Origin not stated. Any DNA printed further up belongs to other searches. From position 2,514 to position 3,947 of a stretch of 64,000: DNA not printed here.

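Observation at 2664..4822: ATP-grasp ligase plus two-domain GNAT operon embedded in the PGC, convergent on the puf operon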

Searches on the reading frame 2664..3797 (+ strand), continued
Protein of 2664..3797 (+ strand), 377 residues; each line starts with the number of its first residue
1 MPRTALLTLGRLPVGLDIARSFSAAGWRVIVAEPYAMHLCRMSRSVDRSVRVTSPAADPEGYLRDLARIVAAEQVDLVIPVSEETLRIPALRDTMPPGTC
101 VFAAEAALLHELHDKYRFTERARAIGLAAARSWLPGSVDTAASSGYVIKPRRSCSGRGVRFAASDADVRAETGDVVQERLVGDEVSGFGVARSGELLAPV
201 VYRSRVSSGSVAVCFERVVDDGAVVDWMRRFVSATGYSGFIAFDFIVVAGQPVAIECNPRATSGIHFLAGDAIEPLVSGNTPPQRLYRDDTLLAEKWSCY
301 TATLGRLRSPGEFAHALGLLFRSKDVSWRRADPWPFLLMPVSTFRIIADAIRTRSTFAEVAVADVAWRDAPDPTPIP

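Call 67: find_related_loci(query=A5, collection=metagenome_contigs, flank=10000)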
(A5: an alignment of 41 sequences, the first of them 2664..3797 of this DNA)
Query A5 (377 aa) in metagenome_contigs; peptide patterns used: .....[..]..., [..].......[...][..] (x = any residue, [..] = any of these).
600 stretches matched a pattern (row limit reached: there are more); 563 encode a relative of the query (tblastn E <= 1e-3); the best 80 are kept; 80 distinct loci.
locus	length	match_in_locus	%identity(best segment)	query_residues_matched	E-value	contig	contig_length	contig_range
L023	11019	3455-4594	58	1-377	4e-135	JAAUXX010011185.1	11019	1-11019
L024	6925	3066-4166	55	4-369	8e-124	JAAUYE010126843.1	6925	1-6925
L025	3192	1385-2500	52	3-372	6e-113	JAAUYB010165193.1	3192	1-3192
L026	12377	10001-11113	52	3-371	3e-106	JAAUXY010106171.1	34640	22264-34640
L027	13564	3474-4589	49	3-371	8e-104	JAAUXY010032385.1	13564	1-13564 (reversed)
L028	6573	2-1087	48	9-367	4e-100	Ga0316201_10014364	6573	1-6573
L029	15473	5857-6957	47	3-369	1e-97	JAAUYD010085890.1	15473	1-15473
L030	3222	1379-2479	45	3-370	2e-98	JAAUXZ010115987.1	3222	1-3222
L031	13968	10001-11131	45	1-369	2e-95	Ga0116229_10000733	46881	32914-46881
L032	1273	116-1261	47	1-374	2e-102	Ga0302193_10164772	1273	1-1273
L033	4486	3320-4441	46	1-367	2e-92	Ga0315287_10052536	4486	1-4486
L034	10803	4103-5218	45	2-367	9e-91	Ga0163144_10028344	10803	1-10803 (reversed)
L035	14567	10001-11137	44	1-373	1e-89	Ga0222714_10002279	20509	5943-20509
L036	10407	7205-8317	46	1-369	2e-89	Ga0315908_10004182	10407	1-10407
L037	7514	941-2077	44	1-373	1e-89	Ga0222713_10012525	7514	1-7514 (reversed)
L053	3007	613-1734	43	3-371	2e-87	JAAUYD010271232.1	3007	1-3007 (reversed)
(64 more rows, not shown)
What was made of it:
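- Tried and rejected: I used the ATP-grasp alignment instead (call 67).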

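Call 73: list_cluster_members(proteins=[P0033, P0049, P0091, P0095, P0100, P0145, P0146, P0133, P0141, P0135])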
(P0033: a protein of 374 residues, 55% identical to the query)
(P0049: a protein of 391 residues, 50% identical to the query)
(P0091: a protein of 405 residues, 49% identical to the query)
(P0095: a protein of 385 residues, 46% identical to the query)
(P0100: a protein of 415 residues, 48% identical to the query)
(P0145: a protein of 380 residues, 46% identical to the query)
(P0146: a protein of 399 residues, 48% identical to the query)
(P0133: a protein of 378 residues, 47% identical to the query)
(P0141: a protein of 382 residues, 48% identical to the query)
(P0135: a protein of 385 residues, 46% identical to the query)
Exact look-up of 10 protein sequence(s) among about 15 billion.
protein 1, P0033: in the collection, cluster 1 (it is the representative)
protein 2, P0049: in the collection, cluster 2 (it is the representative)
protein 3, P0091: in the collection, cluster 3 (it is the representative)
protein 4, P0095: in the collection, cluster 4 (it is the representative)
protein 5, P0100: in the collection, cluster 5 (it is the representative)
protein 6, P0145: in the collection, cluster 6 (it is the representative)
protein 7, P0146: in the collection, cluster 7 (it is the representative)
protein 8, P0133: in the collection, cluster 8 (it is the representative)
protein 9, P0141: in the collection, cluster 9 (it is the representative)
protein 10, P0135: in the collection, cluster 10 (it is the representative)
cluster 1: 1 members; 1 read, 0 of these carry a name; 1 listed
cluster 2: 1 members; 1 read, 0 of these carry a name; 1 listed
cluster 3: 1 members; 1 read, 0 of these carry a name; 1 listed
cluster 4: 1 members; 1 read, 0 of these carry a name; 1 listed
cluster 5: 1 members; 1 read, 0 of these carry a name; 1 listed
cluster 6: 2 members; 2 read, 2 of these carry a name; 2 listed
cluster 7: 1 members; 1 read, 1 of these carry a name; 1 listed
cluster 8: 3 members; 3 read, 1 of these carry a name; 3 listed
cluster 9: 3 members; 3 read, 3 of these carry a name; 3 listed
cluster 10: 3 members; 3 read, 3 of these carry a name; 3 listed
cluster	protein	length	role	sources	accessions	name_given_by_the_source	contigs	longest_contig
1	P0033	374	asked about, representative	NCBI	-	-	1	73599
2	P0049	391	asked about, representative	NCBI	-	-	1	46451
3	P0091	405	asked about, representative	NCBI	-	-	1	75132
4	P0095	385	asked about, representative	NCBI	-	-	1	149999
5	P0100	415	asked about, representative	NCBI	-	-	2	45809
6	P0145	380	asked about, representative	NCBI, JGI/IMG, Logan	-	predicted ATP-grasp superfamily ATP-dependent carboligase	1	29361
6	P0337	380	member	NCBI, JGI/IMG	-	predicted ATP-grasp superfamily ATP-dependent carboligase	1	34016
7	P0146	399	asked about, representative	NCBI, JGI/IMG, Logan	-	hypothetical protein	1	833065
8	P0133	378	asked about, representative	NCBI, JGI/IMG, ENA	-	biotin carboxylase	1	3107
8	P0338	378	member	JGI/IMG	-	-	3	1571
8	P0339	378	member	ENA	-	-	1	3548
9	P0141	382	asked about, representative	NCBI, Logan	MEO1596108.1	MAG: ATP-grasp domain-containing protein [Pseudomonadota bacterium]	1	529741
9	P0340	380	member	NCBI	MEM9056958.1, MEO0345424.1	MAG: ATP-grasp domain-containing protein [Pseudomonadota bacterium]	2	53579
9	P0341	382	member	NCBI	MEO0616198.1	MAG: ATP-grasp domain-containing protein [Pseudomonadota bacterium]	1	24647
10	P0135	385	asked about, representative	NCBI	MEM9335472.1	MAG: ATP-grasp domain-containing protein [Pseudomonadota bacterium]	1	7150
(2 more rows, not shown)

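Call 78: predict_structure(alignment_id=A5)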
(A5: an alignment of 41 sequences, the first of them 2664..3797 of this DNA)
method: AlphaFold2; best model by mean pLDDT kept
length: 377 residues; sequences in the alignment: 41
mean_pLDDT: 93.1   pTM: 0.92
mean pLDDT of the five models: 93.1, 92.7, 92.4, 92.1, 91.7
residues with pLDDT >= 90: 306; 70-90: 58; 50-70: 8; < 50: 5
segments of 3 or more residues with pLDDT < 50: 373-377
pLDDT, mean of each block of 10 residues (from residue 1): 92 95 98 94 97 93 97 98 93 94 97 97 98 88 90 87 90 94 97 98 95 94 97 98 97 97 97 95 94 96 95 98 96 93 88 85 73 48
secondary structure, 60 per line:
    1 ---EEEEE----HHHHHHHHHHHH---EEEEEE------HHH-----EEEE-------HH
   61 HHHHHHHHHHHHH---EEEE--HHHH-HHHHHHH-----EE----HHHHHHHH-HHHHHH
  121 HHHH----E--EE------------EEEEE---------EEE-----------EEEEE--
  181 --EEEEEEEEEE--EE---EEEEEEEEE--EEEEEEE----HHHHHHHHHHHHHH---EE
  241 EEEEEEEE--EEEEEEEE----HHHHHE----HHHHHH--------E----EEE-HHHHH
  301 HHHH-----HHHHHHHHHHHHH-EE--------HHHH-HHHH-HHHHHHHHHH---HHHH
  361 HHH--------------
elements in order: E4-8 H13-24 E28-33 E48-51 H59-73 E77-80 H83-86 H88-94 H106-113 H115-124 E146-150 E160-162 E174-178 E183-192 E200-208 E211-217 H222-235 E239-248 E251-258 H263-267 H273-278 E292-294 H296-304 H310-322 H334-337 H339-342 H344-353 H357-363
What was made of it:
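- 2664..3797 (+): ATP-grasp ligase, 377 aa. AF2 model pLDDT 93.1 (call 78).
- On ATP-grasp superfamily: AF2 model pLDDT 93.1, pTM 0.92 (call 78).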

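Call 81: fold_search(model_id=the predicted structure, library=pdb)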
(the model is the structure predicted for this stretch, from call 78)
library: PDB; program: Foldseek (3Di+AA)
matches with E <= 10: 1995; with E <= 0.001: 312
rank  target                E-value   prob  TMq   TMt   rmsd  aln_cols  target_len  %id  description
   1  4ffl                  2.1e-17  1.00  0.56  0.59   4.0       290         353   17  PylC in complex with L-lysine (released 2012-09-19)
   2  4ffr                  2.4e-17  1.00  0.57  0.61   4.1       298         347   17  SeMet-labeled PylC (remote) (released 2012-09-19)
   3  3orr_B                9.1e-16  1.00  0.58  0.60   4.0       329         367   13  Crystal Structure of N5-Carboxyaminoimidazole synthetase from Staphylococcus aureus (released 2011-07-20)
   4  4ffm                  1.2e-15  1.00  0.53  0.58   4.1       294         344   15  PylC in complex with L-lysine-Ne-D-ornithine (cocrystallized with L-lysine-Ne-D-ornithine) (released 2012-09-19)
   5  5vyz_A                1.5e-15  1.00  0.59  0.21   4.6       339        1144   16  Crystal structure of Lactococcus lactis pyruvate carboxylase in complex with cyclic-di-AMP (released 2017-08-16)
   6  7zz4                  3.9e-15  1.00  0.56  0.46   6.0       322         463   14  Cryo-EM structure of "BC closed" conformation of Lactococcus lactis pyruvate carboxylase with acetyl-CoA (released 2022-10-12)
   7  2pn1                  4.4e-15  1.00  0.60  0.73   3.6       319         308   19  Crystal structure of carbamoylphosphate synthase large subunit (split gene in MJ) (ZP_00538348.1) from Exiguobacterium s (released 2007-05-08)
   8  2dzd_A                8.1e-15  1.00  0.57  0.48   5.2       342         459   14  Crystal structure of the biotin carboxylase domain of pyruvate carboxylase (released 2007-09-25)
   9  3tw6_B                1.2e-14  1.00  0.57  0.21   5.0       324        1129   18  Structure of Rhizobium etli pyruvate carboxylase T882A with the allosteric activator, acetyl coenzyme-A (released 2011-10-19)
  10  3hbl_C                1.2e-14  1.00  0.60  0.23   5.0       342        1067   14  Crystal Structure of S. aureus Pyruvate Carboxylase T908A Mutant (released 2009-06-30)
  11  5vyz_D                1.3e-14  1.00  0.56  0.20   5.0       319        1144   17  Crystal structure of Lactococcus lactis pyruvate carboxylase in complex with cyclic-di-AMP (released 2017-08-16)
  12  3v4s_A                1.6e-14  1.00  0.58  0.58   5.5       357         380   14  Crystal Structure of ADP-ATP complex of purK: N5-carboxyaminoimidazole ribonucleotide synthetase (released 2013-02-13)
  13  4dlk_A                2.1e-14  1.00  0.60  0.59   5.3       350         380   13  Crystal Structure of ATP-Ca++ complex of purK: N5-carboxyaminoimidazole ribonucleotide synthetase (released 2013-02-06)
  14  5vz0_A                2.3e-14  1.00  0.55  0.20   4.8       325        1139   15  Crystal structure of Lactococcus lactis pyruvate carboxylase G746A mutant in complex with cyclic-di-AMP (released 2017-08-16)
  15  6ojh                  2.4e-14  1.00  0.59  0.51   4.5       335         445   15  Crystal Structure of Haemophilus Influenzae Biotin Carboxylase Complexed with (R)-7-(3-aminopyrrolidin-1-yl)-6-(naphthal (released 2020-02-12)
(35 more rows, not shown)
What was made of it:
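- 2664..3797 (+): Foldseek top hits are PylC, PurK and biotin carboxylase, E = 1e-17 to 1e-14 (call 81).
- On ATP-grasp superfamily: Foldseek hits PylC, PurK, biotin carboxylase and PurT at E = 1e-17 to 1e-13 (call 81).
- Closest known: PylC. Same: Same three-domain ATP-grasp fold; PylC is the best Foldseek match (E = 2e-17, TM 0.56-0.59, call 81).
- The closest structure is the amide ligase PylC (call 81). ATP-grasp plus GNAT chemistry on amino acids is well established; PylC is the best structural match (call 81).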
